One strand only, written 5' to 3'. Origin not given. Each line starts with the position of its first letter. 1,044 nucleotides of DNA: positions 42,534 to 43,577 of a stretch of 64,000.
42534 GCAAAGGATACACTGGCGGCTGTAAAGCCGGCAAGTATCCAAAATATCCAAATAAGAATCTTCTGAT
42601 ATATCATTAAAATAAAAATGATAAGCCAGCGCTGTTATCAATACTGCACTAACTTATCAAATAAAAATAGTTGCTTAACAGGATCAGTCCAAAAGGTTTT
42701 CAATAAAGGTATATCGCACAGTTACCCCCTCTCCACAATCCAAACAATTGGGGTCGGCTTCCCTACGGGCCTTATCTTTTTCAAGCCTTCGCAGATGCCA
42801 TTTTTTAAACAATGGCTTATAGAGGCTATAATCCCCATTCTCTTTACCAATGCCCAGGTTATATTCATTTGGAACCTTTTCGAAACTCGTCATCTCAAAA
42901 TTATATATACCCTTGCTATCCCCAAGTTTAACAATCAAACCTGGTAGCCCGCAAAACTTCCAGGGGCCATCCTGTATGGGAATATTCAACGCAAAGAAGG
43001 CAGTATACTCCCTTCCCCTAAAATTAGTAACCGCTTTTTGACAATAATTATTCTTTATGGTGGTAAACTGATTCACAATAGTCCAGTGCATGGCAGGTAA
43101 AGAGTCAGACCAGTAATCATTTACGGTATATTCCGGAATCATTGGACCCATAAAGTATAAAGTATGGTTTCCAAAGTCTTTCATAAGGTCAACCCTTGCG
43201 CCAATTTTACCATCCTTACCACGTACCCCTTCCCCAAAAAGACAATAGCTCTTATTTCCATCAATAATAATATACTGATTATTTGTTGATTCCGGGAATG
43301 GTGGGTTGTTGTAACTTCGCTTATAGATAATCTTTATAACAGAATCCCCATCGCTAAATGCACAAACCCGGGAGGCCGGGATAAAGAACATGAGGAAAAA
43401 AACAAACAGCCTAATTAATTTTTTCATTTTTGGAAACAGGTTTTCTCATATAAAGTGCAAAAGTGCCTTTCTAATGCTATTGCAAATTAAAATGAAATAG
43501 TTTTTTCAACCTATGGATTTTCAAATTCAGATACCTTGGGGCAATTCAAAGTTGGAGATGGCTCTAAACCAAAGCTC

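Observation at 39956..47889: Four tandem copies of a two-gene cassette (unassigned 6-Cys secreted mini-protein + GLPGLI-family protein) ending in a plug/beta-barrel OMP gene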

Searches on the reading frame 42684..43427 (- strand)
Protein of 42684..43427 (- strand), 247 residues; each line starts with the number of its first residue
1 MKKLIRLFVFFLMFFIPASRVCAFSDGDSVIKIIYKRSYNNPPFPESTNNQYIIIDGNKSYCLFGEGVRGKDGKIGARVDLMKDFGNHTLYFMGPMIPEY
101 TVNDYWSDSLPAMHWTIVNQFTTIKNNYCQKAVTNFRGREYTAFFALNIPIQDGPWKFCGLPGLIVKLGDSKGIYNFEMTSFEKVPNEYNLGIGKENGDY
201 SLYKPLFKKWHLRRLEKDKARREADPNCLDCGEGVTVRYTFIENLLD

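Call 6: search_protein_families(library=pfam, proteins=[window:42684-43427:-], max_evalue=1)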
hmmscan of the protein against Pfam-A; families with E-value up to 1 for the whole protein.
window:42684-43427:- (247 aa): 1 family
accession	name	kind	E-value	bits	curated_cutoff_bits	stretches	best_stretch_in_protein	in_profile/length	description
PF09697.16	Porph_ging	-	1.8e-06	28.9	25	1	139-166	53-80/81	Protein of unknown function (Porph_ging)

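Call 7: search_protein_families(library=ncbifam, proteins=[window:42684-43427:-], max_evalue=1)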
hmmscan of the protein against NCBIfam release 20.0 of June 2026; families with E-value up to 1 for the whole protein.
window:42684-43427:- (247 aa): 1 family
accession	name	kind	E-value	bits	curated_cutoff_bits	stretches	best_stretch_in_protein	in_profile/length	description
TIGR01200.1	GLPGLI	subfamily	1.7e-31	109.8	50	1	106-191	120-205/229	GLPGLI family protein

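Call 23: search_solved_structures(query=A1, max_evalue=10, show_alignments=2)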
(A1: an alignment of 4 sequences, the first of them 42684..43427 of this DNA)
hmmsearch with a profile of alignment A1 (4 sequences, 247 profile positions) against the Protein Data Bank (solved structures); distinct sequences matched with E-value up to 10: 0.

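Call 26: find_homologous_proteins(query=window:42684-43427:-, max_evalue=0.001)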
Query window:42684-43427:- (247 aa): 205 proteins with E <= 0.001 among 509 candidates; the best 120 are listed.
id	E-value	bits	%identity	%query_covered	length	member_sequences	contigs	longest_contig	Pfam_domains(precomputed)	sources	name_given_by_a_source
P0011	2.9e-171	586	100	100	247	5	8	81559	PF09697.17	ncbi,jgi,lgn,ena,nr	ncbi:MAG: GLPGLI family protein [Chitinophagaceae bacterium]|nr:GLPGLI family protein [Bacteroidota 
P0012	2.2e-139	481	82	98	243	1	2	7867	PF09697.17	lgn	-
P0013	7.3e-126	437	73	100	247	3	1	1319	PF09697.17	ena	-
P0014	4.3e-124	431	73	100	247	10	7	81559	PF09697.17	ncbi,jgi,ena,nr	ncbi:MAG: GLPGLI family protein [Chitinophagaceae bacterium]|nr:GLPGLI family protein [Bacteroidota 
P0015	4.7e-119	415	70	100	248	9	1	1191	-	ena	-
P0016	8.5e-119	414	70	100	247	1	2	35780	PF09697.17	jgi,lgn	-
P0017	7.4e-90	319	55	100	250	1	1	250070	PF09697.17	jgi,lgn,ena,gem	-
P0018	5.6e-22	97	31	80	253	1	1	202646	PF22252.3,PF09697.17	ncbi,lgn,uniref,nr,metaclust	ncbi:GLPGLI family protein [Pedobacter borealis]|uniref:GLPGLI family protein n=1 Tax=Pedobacter bor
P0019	7.0e-20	90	33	60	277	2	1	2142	PF22252.3,PF09697.17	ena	-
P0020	2.7e-19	88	46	36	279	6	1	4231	PF22252.3,PF09697.17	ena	-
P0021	2.8e-19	88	52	33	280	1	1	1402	PF22252.3,PF09697.17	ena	-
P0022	4.1e-19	87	47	40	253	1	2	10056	PF22252.3,PF09697.17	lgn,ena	-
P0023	1.6e-18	85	34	72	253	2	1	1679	PF22252.3,PF09697.17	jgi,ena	-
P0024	2.9e-18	84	48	35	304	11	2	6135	PF22252.3,PF09697.17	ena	-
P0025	1.4e-16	79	30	68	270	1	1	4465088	PF22252.3,PF09697.17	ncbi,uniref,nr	ncbi:GLPGLI family protein [Halosquirtibacter laminarini]|uniref:GLPGLI family protein n=1 Tax=Halos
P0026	1.5e-16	79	29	74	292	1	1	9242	PF22252.3,PF09697.17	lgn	-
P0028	3.7e-16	77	44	36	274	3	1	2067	PF22252.3,PF09697.17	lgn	-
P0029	4.7e-16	77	49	31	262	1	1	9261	PF22252.3,PF09697.17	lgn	-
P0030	5.2e-16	77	51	34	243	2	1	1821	PF22252.3,PF09697.17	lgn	-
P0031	5.3e-16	77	50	32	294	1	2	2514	PF22252.3,PF09697.17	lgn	-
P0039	4.2e-15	74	41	37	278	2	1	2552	PF22252.3,PF09697.17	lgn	-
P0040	5.0e-15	74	42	40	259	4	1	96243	PF22252.3,PF09697.17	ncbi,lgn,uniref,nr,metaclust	ncbi:GLPGLI family protein [Pedobacter sp. ok626]|uniref:GLPGLI family protein n=1 Tax=Pedobacter sp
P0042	8.0e-15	73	39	42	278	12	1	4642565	PF22252.3,PF09697.17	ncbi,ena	-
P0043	8.5e-15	73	44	37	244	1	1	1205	PF22252.3,PF09697.17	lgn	-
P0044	1.0e-14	73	49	32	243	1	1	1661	PF22252.3,PF09697.17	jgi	-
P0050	2.0e-14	72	44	34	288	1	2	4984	PF22252.3,PF09697.17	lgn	-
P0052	2.4e-14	72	49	32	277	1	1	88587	PF22252.3,PF09697.17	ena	-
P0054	3.3e-14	71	47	32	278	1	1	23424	PF22252.3,PF09697.17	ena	-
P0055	3.3e-14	71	47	32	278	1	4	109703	PF22252.3,PF09697.17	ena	-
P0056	3.4e-14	71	47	32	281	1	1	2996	PF22252.3,PF09697.17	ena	-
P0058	4.1e-14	71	52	30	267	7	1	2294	PF22252.3,PF09697.17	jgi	-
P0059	4.4e-14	71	53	26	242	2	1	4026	PF22252.3,PF09697.17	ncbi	-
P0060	4.5e-14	71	33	54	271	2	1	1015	PF22252.3,PF09697.17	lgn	-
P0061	4.6e-14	71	41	40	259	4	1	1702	PF22252.3,PF09697.17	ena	-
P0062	6.0e-14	70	47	32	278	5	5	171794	PF22252.3,PF09697.17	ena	-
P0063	6.2e-14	70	53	26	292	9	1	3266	PF22252.3,PF09697.17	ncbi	-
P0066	6.7e-14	70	47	32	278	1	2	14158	PF22252.3,PF09697.17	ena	-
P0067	6.7e-14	70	47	32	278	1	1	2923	PF22252.3,PF09697.17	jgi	-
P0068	6.7e-14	70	47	32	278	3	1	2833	PF22252.3,PF09697.17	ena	-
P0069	6.8e-14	70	47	32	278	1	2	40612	PF22252.3,PF09697.17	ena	-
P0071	8.6e-14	70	47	32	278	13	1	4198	PF22252.3,PF09697.17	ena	-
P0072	8.6e-14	70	46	32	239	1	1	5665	PF22252.3,PF09697.17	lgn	-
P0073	8.9e-14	70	30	72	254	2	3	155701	PF22252.3,PF09697.17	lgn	-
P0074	9.3e-14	70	36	53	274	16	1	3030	PF22252.3,PF09697.17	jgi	-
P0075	1.1e-13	69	45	32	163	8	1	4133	PF22252.3,PF09697.17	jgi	jgi:GLPGLI family protein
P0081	1.5e-13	69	46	32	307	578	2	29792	PF22252.3,PF09697.17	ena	-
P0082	1.6e-13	69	39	43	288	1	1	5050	PF22252.3,PF09697.17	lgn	-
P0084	1.9e-13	69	38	35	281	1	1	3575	PF22252.3,PF09697.17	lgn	-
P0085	1.9e-13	69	44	31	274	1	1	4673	PF22252.3,PF09697.17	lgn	-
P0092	3.0e-13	68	47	30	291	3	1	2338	PF22252.3,PF09697.17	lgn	-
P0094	3.5e-13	68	48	30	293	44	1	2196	PF22252.3,PF09697.17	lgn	-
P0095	3.8e-13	68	44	32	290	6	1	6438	PF22252.3,PF09697.17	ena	-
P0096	3.9e-13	68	41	36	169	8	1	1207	PF22252.3,PF09697.17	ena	-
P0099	6.9e-13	67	44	32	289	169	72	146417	PF22252.3,PF09697.17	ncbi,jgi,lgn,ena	-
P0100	7.0e-13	67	45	32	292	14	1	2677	PF22252.3,PF09697.17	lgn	-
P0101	7.1e-13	67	40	39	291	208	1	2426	PF22252.3,PF09697.17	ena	-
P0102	8.0e-13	67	50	28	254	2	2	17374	PF22252.3,PF09697.17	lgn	-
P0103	8.3e-13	66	47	29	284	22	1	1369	PF22252.3,PF09697.17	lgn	-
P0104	8.7e-13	66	49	31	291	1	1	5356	PF22252.3,PF09697.17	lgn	-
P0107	1.2e-12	66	39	39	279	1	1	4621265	PF22252.3,PF09697.17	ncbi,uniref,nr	ncbi:GLPGLI family protein [Chryseobacterium sp. W4I1]|uniref:GLPGLI family protein n=1 Tax=Chryseob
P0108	1.3e-12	66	44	31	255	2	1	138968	PF22252.3,PF09697.17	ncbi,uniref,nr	ncbi:GLPGLI family protein [Pedobacter miscanthi]|uniref:GLPGLI family protein n=1 Tax=Pedobacter mi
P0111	2.0e-12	65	44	32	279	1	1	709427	PF22252.3,PF09697.17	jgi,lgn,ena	-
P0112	2.2e-12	65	44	32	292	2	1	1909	PF22252.3,PF09697.17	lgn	-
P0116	3.1e-12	65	47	30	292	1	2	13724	PF22252.3,PF09697.17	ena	-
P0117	3.1e-12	65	38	39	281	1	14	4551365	PF22252.3,PF09697.17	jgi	jgi:GLPGLI family protein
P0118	3.2e-12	65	43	32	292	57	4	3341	PF22252.3,PF09697.17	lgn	-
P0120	3.4e-12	64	43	32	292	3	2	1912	PF22252.3,PF09697.17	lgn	-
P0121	4.1e-12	64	38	39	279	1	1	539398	PF22252.3,PF09697.17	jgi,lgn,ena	-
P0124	4.3e-12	64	43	32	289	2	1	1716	PF22252.3,PF09697.17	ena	-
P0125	4.4e-12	64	43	32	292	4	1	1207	PF22252.3,PF09697.17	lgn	-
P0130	5.4e-12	64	42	30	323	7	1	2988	PF22252.3,PF09697.17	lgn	-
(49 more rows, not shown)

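Call 29: find_encoding_contigs(protein=P0017, flank=10000, max_places=3)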
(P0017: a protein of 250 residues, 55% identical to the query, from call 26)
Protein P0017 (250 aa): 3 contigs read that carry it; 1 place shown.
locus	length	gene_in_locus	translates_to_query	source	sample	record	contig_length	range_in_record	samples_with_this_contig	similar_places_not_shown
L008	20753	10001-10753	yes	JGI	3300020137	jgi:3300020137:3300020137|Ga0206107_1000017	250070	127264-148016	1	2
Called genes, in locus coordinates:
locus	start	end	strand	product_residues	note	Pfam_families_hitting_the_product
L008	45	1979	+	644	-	PF02824:TGS, PF07973:tRNA_SAD, PF00587:tRNA-synt_2b, PF03129:HGTP_anticodon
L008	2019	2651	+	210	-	PF05198:IF3_N, PF00707:IF3_C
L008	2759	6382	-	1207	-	PF13927:Ig_3 (faint), PF26094:HTH_TSHZ3 (faint), PF19081:Ig_7 (faint), PF19408:PKD_6, PF07679:I-set (faint), PF13585:CHU_C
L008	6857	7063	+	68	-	-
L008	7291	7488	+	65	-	PF01632:Ribosomal_L35p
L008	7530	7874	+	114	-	PF00453:Ribosomal_L20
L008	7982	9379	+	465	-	PF02784:Orn_Arg_deC_N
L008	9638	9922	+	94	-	-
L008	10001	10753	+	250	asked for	PF09697:Porph_ging (weak)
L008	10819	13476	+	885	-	-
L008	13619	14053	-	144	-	PF00011:HSP20, PF17886:ArsA_HSP20 (weak)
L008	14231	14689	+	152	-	PF06491:Disulph_isomer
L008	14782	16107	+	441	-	PF01790:LGT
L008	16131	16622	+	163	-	PF04461:YajQ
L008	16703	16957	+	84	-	PF01197:Ribosomal_L31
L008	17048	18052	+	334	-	PF13562:NTP_transf_4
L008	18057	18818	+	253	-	PF00121:TIM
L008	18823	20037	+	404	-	-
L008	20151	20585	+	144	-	-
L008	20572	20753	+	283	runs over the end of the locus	-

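Call 44: search_protein_families(library=pfam, proteins=[P0018, P0017, L008:10819-13476:+], max_evalue=0.1)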
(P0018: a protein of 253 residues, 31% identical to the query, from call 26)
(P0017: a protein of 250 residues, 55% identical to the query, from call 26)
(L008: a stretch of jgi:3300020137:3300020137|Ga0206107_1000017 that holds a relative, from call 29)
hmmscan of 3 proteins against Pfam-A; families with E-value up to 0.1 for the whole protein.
P0018 (253 aa): 2 families
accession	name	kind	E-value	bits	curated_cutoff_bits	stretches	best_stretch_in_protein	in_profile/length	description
PF09697.16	Porph_ging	-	3.5e-10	40.8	25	1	146-170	56-80/81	Protein of unknown function (Porph_ging)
PF22252.2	PNGase_F-II_N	-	1.6e-05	25.1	27.6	1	94-173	58-134/173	N-glycanase peptide, N-terminal domain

P0017 (250 aa): 1 family
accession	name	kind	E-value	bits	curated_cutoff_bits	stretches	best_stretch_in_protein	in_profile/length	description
PF09697.16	Porph_ging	-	1.5e-06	29.1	25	1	143-169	54-80/81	Protein of unknown function (Porph_ging)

L008:10819-13476:+ (885 aa): 1 family
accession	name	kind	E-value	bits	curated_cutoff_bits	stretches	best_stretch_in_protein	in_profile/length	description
PF13715.12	CarbopepD_reg_2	-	9.7e-05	22.8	32.2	1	34-123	2-87/88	CarboxypepD_reg-like domain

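Call 58: predict_structure(alignment_id=A6)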
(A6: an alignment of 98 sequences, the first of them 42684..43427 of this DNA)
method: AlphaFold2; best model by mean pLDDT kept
length: 247 residues; sequences in the alignment: 98
mean_pLDDT: 87.8   pTM: 0.83
mean pLDDT of the five models: 87.8, 87.8, 86.9, 86.5, 86.4
residues with pLDDT >= 90: 158; 70-90: 62; 50-70: 22; < 50: 5
segments of 3 or more residues with pLDDT < 50: 19-22
pLDDT, mean of each block of 10 residues (from residue 1): 80 61 63 97 90 95 93 93 96 81 91 93 97 96 97 96 98 97 93 93 90 85 76 61 82
secondary structure, 60 per line:
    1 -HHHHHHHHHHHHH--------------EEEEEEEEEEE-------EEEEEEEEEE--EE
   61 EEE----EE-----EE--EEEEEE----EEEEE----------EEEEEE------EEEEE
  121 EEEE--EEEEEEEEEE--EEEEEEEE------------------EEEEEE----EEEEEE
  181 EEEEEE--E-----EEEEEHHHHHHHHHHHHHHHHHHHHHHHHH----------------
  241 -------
elements in order: H2-14 E29-39 E47-56 E59-63 E79-84 E89-93 E104-109 E116-124 E127-136 E139-146 E165-170 E175-186 E195-199 H200-224

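Call 65: fold_search(model_id=the predicted structure, library=pdb)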
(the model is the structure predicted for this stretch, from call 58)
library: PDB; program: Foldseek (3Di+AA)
matches with E <= 10: 719; with E <= 0.001: 11
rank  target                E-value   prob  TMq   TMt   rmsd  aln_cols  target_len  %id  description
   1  4r4z_A                1.5e-07  1.00  0.49  0.25   5.9       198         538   19  Structure of PNGF-II in P21 space group (released 2015-01-28)
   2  4r4z_B                1.7e-07  1.00  0.48  0.24   6.1       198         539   19  Structure of PNGF-II in P21 space group (released 2015-01-28)
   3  4r4z_D                2.3e-07  1.00  0.48  0.24   6.2       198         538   19  Structure of PNGF-II in P21 space group (released 2015-01-28)
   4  7zgn_B                3.3e-07  1.00  0.48  0.24   5.5       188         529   16  Plant/insect N-glycan active PNGase (released 2022-09-07)
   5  7zgn_A                6.0e-07  1.00  0.47  0.24   6.3       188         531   16  Plant/insect N-glycan active PNGase (released 2022-09-07)
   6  4r4x                  8.3e-07  1.00  0.50  0.25   5.9       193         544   19  Structure of PNGF-II in C2 space group (released 2015-01-28)
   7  3buu_B                1.9e-04  1.00  0.29  0.32   9.8       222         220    9  Crystal structure of LolA superfamily protein NE2245 from Nitrosomonas europaea (released 2008-01-22)
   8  9tp6_A                2.8e-04  0.97  0.23  0.24  13.0       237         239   10  Structure of LolA3 from Porphyromonas gingivalis (released 2026-02-18)
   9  9tp6_B                3.3e-04  0.99  0.27  0.28  10.4       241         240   10  Structure of LolA3 from Porphyromonas gingivalis (released 2026-02-18)
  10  2w7q_B                4.6e-04  1.00  0.37  0.47   5.5       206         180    5  Structure of Pseudomonas aeruginosa LolA (released 2009-12-29)
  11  9azz_C                7.9e-04  0.99  0.28  0.36   7.7       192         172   10  Crystal structure of outer membrane lipoprotein carrier protein (LolA) from Ehrlichia ruminantium (released 2024-03-20)
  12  2zf4_F                1.2e-03  1.00  0.32  0.40  10.6       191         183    8  Crystal Structure of VioE complexed with phenylpyruvic acid (released 2008-01-01)
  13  9azz_B                1.4e-03  0.94  0.23  0.31  12.1       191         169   12  Crystal structure of outer membrane lipoprotein carrier protein (LolA) from Ehrlichia ruminantium (released 2024-03-20)
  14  8i34_A                2.0e-03  1.00  0.31  0.41   7.9       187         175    6  The crystal structure of EPD-BCP1 from a marine sponge (released 2023-08-16)
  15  8cm1                  2.0e-03  0.99  0.29  0.38  11.2       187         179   14  Lol B - Localization of lipoprotein B from Vibrio cholera (released 2023-06-21)
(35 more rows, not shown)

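Call 91: search_protein_families(library=padloc, proteins=[window:42684-43427:-], max_evalue=0.01)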
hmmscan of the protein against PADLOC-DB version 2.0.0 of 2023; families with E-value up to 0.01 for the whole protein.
window:42684-43427:- (247 aa): 0 families
